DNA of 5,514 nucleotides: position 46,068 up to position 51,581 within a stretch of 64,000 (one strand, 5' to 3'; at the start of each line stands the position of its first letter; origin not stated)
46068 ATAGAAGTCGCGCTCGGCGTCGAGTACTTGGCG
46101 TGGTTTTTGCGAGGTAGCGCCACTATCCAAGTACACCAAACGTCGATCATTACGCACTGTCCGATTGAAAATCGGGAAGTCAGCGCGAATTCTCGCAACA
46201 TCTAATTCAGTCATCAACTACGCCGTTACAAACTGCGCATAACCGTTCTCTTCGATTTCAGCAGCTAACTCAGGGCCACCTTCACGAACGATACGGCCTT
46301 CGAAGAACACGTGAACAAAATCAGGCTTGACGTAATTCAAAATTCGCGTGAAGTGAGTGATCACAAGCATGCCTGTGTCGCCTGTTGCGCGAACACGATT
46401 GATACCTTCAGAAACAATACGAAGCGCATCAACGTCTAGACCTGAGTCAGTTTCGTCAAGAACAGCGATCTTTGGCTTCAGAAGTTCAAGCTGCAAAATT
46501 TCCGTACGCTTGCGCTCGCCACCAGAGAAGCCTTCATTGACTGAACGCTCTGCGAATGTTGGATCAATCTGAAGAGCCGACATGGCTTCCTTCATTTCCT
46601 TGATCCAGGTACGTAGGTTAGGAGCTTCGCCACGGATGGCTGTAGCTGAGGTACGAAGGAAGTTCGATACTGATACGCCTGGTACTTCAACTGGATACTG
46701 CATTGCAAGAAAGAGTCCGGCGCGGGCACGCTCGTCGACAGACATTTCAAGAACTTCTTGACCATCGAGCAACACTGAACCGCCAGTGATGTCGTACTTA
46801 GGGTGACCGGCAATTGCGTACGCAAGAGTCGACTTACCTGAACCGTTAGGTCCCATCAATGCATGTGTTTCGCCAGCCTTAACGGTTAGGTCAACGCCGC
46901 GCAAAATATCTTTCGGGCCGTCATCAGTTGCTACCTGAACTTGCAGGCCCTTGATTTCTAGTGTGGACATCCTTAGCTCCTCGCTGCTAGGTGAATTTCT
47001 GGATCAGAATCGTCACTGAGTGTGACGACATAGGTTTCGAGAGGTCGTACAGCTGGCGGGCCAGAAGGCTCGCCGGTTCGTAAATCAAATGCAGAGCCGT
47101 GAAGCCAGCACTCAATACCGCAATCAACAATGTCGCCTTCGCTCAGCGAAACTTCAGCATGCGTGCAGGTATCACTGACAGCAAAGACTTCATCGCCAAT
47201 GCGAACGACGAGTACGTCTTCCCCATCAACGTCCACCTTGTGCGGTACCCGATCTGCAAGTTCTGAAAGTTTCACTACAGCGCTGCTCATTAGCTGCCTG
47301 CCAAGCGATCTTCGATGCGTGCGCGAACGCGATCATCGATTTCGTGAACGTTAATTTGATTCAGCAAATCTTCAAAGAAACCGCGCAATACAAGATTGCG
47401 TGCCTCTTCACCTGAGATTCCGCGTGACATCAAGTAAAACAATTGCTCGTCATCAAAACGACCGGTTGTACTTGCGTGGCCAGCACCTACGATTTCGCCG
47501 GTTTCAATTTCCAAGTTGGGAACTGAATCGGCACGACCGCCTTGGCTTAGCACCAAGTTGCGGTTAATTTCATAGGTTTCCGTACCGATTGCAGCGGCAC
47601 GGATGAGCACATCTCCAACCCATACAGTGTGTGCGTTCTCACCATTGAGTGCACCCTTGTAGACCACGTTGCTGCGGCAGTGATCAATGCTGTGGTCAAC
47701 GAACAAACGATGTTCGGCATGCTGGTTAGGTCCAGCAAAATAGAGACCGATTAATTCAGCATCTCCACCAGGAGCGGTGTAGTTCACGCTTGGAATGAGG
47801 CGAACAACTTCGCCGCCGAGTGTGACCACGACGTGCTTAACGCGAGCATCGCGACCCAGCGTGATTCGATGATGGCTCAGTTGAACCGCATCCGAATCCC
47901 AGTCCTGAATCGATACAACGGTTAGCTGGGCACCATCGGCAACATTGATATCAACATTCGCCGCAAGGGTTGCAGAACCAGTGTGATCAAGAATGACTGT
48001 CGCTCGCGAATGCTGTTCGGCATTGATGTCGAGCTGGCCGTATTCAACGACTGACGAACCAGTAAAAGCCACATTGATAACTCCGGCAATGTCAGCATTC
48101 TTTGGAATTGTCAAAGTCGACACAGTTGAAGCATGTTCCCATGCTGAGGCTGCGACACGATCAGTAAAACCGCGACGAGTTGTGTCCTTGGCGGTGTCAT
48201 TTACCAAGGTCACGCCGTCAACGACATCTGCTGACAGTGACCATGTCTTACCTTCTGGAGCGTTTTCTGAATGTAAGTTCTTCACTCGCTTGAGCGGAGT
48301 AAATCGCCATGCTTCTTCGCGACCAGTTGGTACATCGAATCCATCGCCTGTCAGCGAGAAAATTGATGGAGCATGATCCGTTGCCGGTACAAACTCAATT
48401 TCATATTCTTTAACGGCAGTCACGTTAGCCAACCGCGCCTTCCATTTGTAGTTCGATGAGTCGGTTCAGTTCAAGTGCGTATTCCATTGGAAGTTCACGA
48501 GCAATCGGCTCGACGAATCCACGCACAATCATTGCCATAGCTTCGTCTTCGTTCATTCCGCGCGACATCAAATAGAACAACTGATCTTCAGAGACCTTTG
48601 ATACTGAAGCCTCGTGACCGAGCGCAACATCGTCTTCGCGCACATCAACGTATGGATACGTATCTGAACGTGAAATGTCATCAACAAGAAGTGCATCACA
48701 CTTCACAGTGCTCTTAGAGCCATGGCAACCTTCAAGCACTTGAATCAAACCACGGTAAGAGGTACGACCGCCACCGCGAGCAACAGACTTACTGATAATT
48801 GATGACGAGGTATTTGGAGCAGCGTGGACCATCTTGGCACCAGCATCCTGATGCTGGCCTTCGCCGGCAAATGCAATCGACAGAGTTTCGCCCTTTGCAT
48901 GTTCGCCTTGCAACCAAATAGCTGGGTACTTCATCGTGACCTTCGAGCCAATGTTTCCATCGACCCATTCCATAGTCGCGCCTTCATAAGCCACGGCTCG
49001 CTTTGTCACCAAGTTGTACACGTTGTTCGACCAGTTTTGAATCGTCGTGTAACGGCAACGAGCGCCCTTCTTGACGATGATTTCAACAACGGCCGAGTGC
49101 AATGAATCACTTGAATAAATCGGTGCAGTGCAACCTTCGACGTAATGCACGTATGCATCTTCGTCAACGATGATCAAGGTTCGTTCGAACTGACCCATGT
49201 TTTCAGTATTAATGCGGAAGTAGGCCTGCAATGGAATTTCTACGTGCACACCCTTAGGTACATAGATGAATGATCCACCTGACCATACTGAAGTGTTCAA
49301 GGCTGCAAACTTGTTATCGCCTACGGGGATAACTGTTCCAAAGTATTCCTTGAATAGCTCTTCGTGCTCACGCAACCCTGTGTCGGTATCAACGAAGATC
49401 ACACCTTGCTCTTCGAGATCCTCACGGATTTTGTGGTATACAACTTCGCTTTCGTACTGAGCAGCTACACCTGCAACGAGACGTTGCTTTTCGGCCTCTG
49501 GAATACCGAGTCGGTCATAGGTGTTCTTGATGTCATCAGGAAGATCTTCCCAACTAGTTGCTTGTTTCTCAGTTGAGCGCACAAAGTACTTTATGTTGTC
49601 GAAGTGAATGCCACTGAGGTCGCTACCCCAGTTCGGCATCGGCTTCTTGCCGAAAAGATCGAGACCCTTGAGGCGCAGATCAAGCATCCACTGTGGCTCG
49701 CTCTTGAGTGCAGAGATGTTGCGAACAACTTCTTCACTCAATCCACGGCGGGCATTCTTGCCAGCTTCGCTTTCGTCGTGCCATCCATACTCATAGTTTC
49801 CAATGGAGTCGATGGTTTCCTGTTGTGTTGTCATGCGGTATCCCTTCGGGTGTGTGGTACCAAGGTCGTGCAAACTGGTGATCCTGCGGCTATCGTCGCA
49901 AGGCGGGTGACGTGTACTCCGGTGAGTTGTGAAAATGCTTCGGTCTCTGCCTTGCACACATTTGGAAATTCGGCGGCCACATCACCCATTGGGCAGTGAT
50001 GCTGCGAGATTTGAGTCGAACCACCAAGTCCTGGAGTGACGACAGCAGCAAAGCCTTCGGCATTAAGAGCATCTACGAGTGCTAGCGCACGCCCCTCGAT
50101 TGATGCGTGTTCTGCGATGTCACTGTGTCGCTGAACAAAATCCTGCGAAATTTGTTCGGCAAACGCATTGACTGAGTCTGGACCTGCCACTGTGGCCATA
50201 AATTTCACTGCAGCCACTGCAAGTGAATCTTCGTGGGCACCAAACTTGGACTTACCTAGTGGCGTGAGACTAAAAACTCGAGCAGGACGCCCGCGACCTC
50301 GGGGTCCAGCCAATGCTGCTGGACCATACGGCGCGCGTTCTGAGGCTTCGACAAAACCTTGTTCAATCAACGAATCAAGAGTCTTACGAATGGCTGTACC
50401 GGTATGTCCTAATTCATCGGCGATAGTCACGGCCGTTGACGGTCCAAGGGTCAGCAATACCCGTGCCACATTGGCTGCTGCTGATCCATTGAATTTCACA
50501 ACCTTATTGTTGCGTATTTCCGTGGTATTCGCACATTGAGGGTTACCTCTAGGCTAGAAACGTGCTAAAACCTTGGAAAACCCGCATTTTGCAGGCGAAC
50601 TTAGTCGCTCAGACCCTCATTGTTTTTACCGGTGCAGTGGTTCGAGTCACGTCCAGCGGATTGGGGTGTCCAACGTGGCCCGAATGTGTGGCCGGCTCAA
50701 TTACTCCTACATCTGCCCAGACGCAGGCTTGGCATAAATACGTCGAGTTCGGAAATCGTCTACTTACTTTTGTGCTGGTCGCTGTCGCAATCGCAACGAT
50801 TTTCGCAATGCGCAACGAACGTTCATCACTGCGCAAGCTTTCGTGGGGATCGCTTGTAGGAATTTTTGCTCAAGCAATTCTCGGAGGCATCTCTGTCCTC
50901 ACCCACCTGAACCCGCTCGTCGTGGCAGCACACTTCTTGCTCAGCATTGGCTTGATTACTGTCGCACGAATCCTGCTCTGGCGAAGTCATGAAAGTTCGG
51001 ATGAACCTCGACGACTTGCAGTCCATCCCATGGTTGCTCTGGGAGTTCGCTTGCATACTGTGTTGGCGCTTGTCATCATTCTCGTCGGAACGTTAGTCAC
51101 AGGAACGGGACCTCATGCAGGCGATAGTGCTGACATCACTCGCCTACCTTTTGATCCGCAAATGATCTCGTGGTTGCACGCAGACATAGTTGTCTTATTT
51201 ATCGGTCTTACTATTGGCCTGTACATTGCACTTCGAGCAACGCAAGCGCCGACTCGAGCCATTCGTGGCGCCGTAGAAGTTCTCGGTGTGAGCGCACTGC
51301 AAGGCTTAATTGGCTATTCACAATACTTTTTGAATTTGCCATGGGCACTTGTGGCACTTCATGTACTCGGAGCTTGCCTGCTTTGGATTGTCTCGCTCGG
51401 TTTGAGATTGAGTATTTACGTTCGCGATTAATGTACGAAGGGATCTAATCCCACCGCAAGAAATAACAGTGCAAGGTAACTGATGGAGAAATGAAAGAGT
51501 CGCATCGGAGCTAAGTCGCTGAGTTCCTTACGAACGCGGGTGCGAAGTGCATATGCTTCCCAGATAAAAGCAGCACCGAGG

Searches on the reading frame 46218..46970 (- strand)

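Call 53: search_protein_families(library=pfam, max_evalue=0.000001, proteins=[window:46218-46970:-])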
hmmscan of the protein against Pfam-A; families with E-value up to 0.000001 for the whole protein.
window:46218-46970:- (250 aa): 2 families
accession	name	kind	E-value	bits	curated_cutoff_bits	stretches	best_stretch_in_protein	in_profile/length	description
PF00005.33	ABC_tran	-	3.6e-23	83.1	25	1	23-174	1-135/137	ABC transporter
PF02463.25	SMC_N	-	9.8e-07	28.9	40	0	35-53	26-44/220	RecF/RecN/SMC N terminal domain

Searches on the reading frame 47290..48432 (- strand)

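Call 53: search_protein_families(library=pfam, max_evalue=0.000001, proteins=[window:47290-48432:-])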
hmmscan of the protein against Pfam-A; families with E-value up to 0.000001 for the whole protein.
window:47290-48432:- (380 aa): 1 family
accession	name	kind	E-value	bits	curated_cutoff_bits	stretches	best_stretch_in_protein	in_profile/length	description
PF01458.23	SUFBD_core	-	4.7e-72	242.6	27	1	128-352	8-232/232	SUF system FeS cluster assembly, SufBD core domain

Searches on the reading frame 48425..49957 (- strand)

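Call 53: search_protein_families(library=pfam, max_evalue=0.000001, proteins=[window:48425-49957:-])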
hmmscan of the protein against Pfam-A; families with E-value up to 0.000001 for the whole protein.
window:48425-49957:- (510 aa): 2 families
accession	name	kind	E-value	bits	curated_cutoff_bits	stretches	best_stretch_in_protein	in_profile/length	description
PF01458.23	SUFBD_core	-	1.4e-87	293.4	27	1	247-481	1-232/232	SUF system FeS cluster assembly, SufBD core domain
PF19295.5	SufBD_N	-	6.5e-09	36.1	23.5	1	182-244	109-171/172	SufBD protein N-terminal region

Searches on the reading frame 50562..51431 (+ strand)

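Call 53: search_protein_families(library=pfam, max_evalue=0.000001, proteins=[window:50562-51431:+])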
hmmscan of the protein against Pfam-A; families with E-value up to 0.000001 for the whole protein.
window:50562-51431:+ (289 aa): 1 family
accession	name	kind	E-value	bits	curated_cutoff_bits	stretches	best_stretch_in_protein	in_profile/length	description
PF02628.20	COX15-CtaA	-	3e-19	69.7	29.9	1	10-278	4-321/322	Cytochrome oxidase assembly protein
